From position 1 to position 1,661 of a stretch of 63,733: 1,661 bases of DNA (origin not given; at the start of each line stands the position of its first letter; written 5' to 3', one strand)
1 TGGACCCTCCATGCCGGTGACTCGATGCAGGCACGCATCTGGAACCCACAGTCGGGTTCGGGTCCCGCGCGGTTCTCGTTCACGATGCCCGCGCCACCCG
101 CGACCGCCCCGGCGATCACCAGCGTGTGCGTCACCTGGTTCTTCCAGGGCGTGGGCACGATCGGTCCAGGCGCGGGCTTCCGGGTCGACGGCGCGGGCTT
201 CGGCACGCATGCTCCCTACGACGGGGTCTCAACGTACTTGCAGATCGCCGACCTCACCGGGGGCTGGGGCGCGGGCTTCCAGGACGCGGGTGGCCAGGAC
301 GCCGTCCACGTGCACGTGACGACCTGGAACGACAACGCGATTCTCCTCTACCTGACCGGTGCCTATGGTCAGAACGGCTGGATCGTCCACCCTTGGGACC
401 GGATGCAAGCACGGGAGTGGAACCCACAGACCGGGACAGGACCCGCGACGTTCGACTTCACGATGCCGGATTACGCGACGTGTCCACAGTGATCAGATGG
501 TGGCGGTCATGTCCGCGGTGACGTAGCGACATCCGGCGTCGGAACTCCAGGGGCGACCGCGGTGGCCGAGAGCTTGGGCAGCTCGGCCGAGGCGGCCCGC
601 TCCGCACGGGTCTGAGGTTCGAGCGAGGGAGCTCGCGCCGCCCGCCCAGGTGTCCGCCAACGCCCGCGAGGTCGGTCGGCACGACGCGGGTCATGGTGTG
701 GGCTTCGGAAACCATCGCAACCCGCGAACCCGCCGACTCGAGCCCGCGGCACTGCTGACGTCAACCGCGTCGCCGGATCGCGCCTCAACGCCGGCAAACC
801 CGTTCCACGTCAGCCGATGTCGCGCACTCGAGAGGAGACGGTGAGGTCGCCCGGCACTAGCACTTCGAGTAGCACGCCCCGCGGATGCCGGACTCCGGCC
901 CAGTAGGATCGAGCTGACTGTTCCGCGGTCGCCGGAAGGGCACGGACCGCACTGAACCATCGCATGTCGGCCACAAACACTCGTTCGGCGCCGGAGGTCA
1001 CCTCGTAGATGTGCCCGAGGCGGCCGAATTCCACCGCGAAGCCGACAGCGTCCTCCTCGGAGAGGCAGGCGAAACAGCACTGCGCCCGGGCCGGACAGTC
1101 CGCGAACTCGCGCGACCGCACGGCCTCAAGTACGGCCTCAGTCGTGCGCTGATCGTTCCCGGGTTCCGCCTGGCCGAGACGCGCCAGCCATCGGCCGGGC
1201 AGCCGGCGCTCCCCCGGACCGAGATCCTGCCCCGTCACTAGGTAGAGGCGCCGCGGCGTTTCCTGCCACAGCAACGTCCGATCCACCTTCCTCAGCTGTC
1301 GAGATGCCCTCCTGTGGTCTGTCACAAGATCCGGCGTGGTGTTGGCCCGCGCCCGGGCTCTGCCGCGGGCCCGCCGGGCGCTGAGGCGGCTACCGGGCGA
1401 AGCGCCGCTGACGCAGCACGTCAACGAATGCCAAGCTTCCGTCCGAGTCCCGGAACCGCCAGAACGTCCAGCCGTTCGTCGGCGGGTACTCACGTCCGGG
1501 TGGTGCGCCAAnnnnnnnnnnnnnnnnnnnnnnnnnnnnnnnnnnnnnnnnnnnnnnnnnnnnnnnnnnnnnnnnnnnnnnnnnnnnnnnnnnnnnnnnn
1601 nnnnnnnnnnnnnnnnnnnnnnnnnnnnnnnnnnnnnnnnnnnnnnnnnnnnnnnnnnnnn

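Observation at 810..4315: Candidate undescribed defence block inside the integrated element: DUF2441-like / PD-(D/E)xK-RAMA / mini-ORF / SIR2 / YegP, all on the minus strand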

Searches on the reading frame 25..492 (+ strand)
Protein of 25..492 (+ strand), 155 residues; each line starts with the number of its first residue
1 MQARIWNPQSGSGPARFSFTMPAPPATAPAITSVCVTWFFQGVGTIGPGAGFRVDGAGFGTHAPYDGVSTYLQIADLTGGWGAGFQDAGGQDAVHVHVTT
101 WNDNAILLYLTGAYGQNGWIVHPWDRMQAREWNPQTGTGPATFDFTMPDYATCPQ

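Call 4: search_protein_families(library=pfam, proteins=[window:25-492:+], max_evalue=0.01)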
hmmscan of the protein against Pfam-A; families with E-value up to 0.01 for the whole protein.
window:25-492:+ (155 aa): 0 families

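Call 5: search_protein_families(library=padloc, proteins=[window:25-492:+], max_evalue=0.01)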
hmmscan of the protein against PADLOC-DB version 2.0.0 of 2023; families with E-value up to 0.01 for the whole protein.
window:25-492:+ (155 aa): 0 families

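Call 6: search_protein_families(library=ncbifam, proteins=[window:25-492:+], max_evalue=0.01)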
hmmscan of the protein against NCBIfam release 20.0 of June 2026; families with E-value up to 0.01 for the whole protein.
window:25-492:+ (155 aa): 0 families

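Call 7: search_protein_families(library=phrogs, proteins=[window:25-492:+], max_evalue=0.01)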
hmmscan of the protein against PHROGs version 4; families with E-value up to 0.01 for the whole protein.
window:25-492:+ (155 aa): 0 families

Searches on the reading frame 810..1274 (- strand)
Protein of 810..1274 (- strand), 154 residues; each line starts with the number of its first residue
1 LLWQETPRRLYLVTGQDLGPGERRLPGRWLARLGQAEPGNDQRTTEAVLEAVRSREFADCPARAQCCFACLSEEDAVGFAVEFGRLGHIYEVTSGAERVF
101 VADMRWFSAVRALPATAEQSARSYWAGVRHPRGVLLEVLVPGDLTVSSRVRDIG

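Call 54: find_homologous_proteins(query=window:810-1274:-, max_evalue=0.001)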
Query window:810-1274:- (154 aa): 2 proteins with E <= 0.001 among 127 candidates.
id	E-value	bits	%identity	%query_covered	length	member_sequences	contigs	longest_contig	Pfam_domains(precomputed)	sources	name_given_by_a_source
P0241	2.8e-98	344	100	100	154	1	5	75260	PF10386.17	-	-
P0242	8.2e-58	213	66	99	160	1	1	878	PF10386.17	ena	-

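Call 60: search_protein_families(library=pfam, proteins=[P0241, P0242], max_evalue=10)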
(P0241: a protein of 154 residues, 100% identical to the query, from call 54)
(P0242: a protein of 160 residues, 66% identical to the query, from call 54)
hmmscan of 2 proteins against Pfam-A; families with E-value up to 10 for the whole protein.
P0241 (154 aa): 1 family
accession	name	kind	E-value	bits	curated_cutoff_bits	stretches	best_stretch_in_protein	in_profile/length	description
PF10386.15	DUF2441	-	0.0007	20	25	1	45-83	55-93/141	Protein of unknown function (DUF2441)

P0242 (160 aa): 2 families
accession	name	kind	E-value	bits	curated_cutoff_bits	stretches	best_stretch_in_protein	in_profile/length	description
PF10386.15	DUF2441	-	0.031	14.7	25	1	52-84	56-88/141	Protein of unknown function (DUF2441)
PF01807.25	Zn_ribbon_DnaG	-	0.13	12.5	24.9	1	72-103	56-87/98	CHC2 zinc finger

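Call 65: search_protein_representatives(protein=P0241)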
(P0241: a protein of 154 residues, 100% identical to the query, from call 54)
Query: 154 residues. Proteins with E-value up to 0.001 (for the whole library): 117; up to 1e-10: 1; up to 1e-30: 1. The best 117 are listed.
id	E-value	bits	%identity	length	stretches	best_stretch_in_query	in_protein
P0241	8.9e-99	344.2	100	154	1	1-154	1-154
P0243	1.9e-09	54.1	41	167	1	18-154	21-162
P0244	1.4e-08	51.3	38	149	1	20-150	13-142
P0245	5.0e-08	49.5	31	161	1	15-152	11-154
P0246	5.8e-08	49.3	34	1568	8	30-63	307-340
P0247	1.9e-07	47.6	33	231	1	6-148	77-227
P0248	2.3e-07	47.3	39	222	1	45-147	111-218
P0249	4.3e-07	46.4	35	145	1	21-154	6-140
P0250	5.0e-07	46.2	28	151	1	10-146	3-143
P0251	5.8e-07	46.0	35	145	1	9-141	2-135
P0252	8.0e-07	45.6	37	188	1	44-143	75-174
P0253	8.6e-07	45.5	36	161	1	10-149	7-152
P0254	9.8e-07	45.3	33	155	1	7-149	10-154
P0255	1.2e-06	44.9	33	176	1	9-151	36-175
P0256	1.4e-06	44.8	36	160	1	43-150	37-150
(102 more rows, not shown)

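Call 68: find_encoding_contigs(protein=P0243, flank=5000, max_places=3)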
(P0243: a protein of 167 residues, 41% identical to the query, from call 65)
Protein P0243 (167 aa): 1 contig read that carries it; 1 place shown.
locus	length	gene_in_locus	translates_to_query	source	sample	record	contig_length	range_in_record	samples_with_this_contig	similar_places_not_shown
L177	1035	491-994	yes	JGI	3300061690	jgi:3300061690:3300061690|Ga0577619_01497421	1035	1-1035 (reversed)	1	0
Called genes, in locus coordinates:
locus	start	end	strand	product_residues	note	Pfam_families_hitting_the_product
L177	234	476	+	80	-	-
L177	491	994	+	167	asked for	PF10386:DUF2441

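Call 69: search_solved_structures(query=A5, max_evalue=10)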
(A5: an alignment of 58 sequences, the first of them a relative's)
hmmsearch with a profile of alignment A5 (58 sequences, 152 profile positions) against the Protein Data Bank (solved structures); distinct sequences matched with E-value up to 10: 1.
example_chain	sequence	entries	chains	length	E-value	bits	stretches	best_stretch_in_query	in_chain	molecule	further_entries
2aua_A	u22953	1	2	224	2.1e-21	79.5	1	22-148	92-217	hypothetical protein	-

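Call 70: find_encoding_contigs(protein=P0245, flank=5000, max_places=3)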
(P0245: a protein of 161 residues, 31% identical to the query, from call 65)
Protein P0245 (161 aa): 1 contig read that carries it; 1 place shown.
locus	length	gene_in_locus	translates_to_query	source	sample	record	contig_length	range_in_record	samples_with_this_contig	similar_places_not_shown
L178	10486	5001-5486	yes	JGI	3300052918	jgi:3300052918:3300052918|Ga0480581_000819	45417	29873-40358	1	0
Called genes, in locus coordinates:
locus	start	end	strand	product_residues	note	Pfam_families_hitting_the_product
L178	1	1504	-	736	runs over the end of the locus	PF23381:Beta-prop_IFT122_1st (faint)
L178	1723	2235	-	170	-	PF04542:Sigma70_r2, PF02001:DUF134 (weak), PF08281:Sigma70_r4_2, PF04545:Sigma70_r4 (weak)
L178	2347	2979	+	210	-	PF13489:Methyltransf_23, PF01209:Ubie_methyltran, PF13847:Methyltransf_31, PF08241:Methyltransf_11, PF08242:Methyltransf_12, PF13649:Methyltransf_25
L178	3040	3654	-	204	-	PF10502:Peptidase_S26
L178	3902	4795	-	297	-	-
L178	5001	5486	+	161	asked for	PF10386:DUF2441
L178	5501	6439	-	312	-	PF12760:Zn_ribbon_IS1595 (weak), PF12762:DDE_Tnp_IS1595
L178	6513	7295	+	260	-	PF12840:HTH_20 (weak), PF08327:AHSA1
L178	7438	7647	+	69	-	-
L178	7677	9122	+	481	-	PF00171:Aldedh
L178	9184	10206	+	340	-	PF00296:Bac_luciferase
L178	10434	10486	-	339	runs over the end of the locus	PF02661:Fic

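Call 71: find_encoding_contigs(protein=P0253, flank=5000, max_places=3)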
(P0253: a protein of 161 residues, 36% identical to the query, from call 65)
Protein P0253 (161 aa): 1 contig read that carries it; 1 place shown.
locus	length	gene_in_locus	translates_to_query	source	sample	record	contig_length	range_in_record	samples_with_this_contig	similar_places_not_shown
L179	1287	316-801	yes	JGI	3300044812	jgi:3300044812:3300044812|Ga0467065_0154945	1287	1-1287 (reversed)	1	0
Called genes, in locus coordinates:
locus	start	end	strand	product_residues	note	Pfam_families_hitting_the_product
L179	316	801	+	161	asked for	PF10386:DUF2441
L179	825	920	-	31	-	-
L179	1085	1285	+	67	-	?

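Call 75: predict_structure(alignment_id=A5)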
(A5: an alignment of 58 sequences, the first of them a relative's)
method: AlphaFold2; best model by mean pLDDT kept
length: 154 residues; sequences in the alignment: 58
mean_pLDDT: 95.9   pTM: 0.89
mean pLDDT of the five models: 95.9, 95.7, 95.3, 95.1, 95.1
residues with pLDDT >= 90: 147; 70-90: 6; 50-70: 1; < 50: 0
segments of 3 or more residues with pLDDT < 50: none
pLDDT, mean of each block of 10 residues (from residue 1): 91 97 96 90 96 98 98 96 95 98 97 96 97 96 98 93
secondary structure, 60 per line:
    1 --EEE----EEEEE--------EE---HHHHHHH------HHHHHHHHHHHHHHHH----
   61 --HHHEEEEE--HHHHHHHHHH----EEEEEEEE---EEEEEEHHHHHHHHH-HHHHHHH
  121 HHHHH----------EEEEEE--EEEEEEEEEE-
elements in order: E3-5 E10-14 H28-34 H41-56 E66-70 H73-82 E87-94 E98-103 H104-112 H114-125 E136-141 E144-153

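Call 77: fold_search(model_id=the predicted structure, library=pdb)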
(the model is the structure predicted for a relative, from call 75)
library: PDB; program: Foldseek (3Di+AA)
matches with E <= 10: 35; with E <= 0.001: 2
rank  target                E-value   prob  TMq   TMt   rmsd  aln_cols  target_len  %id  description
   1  2aua_B                2.4e-08  1.00  0.61  0.47   8.5       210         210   19  Structure of BC2332: A Protein of Unknown Function from Bacillus cereus (released 2005-10-11)
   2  2aua_A                2.7e-08  1.00  0.65  0.52   4.2       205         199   18  Structure of BC2332: A Protein of Unknown Function from Bacillus cereus (released 2005-10-11)
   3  2a5d_B                1.3e-01  0.47  0.35  0.29   9.7       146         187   12  Structural basis for the activation of cholera toxin by human ARF6-GTP (released 2005-08-16)
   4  2hw2                  5.8e-01  0.51  0.42  0.46   5.2       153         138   14  Crystal structure of Rifampin ADP-ribosyl transferase in complex with Rifampin (released 2007-07-31)
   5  6gkx                  6.6e-01  0.02  0.12  0.14  13.4       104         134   14  Crystal structure of the R-type bacteriocin tube protein CD1364 from Clostridium difficile in the pre-assembled state (released 2018-08-22)
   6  2a5f_B                7.1e-01  0.16  0.32  0.28   9.8       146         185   12  Cholera toxin A1 subunit bound to its substrate, NAD+, and its human protein activator, ARF6 (released 2005-08-16)
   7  5v5i_C                9.2e-01  0.04  0.18  0.17  16.8       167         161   12  OTU protease of Crimean Congo Hemorrhagic Fever Virus bound to ubiquitin variant CC.1 (released 2017-05-10)
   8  5v5i_A                1.8e+00  0.02  0.17  0.16  17.0       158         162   11  OTU protease of Crimean Congo Hemorrhagic Fever Virus bound to ubiquitin variant CC.1 (released 2017-05-10)
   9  8tg6                  1.9e+00  0.11  0.30  0.26  11.7       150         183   12  tRNA 2'-phosphotransferase (Tpt1) from Aeropyrum pernix in complex with sulfate anions (released 2023-11-08)
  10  3pse_A                2.0e+00  0.02  0.16  0.15  17.3       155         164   11  Structure of a viral OTU domain protease bound to interferon-stimulated gene 15 (ISG15) (released 2011-01-19)
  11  3phw_A                2.3e+00  0.02  0.18  0.18  16.3       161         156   11  OTU Domain of Crimean Congo Hemorrhagic Fever Virus in complex with Ubiquitin (released 2011-02-02)
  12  5nwt_C                2.4e+00  0.01  0.14  0.03  23.2       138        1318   12  Crystal Structure of Escherichia coli RNA polymerase - Sigma54 Holoenzyme complex (released 2017-09-13)
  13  1wfx                  2.6e+00  0.08  0.30  0.26  11.9       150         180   12  Crystal Structure of APE0204 from Aeropyrum pernix (released 2004-11-27)
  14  3prm_A                2.6e+00  0.02  0.18  0.17  17.1       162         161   11  Structural analysis of a viral OTU domain protease from the Crimean-Congo Hemorrhagic Fever virus in complex with huma (released 2011-01-26)
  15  7ye2_C                2.6e+00  0.01  0.14  0.03  23.2       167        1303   17  The cryo-EM structure of C. crescentus GcrA-TACdown (released 2023-01-18)
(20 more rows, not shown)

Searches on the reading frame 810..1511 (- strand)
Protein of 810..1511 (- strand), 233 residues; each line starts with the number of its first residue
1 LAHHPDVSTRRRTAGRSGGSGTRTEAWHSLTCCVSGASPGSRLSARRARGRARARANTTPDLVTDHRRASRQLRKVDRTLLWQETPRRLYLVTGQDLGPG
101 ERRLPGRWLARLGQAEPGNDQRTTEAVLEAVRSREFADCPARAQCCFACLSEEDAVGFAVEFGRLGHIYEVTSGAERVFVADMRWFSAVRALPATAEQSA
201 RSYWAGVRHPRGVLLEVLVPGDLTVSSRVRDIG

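Call 4: search_protein_families(library=pfam, proteins=[window:810-1511:-], max_evalue=0.01)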
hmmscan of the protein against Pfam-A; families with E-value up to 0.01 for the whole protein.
window:810-1511:- (233 aa): 1 family
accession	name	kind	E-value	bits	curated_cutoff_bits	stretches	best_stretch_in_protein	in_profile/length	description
PF10386.15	DUF2441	-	0.0014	19.1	25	1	124-162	55-93/141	Protein of unknown function (DUF2441)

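Call 5: search_protein_families(library=padloc, proteins=[window:810-1511:-], max_evalue=0.01)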
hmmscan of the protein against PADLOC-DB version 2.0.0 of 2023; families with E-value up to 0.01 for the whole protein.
window:810-1511:- (233 aa): 0 families

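Call 6: search_protein_families(library=ncbifam, proteins=[window:810-1511:-], max_evalue=0.01)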
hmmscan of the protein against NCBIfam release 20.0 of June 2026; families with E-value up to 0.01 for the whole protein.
window:810-1511:- (233 aa): 0 families

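Call 7: search_protein_families(library=phrogs, proteins=[window:810-1511:-], max_evalue=0.01)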
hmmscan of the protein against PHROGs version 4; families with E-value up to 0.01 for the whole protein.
window:810-1511:- (233 aa): 1 family
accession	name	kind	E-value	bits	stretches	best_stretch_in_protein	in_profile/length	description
phrog_5663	-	unknown function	1.2e-17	65.4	1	118-230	63-174/175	-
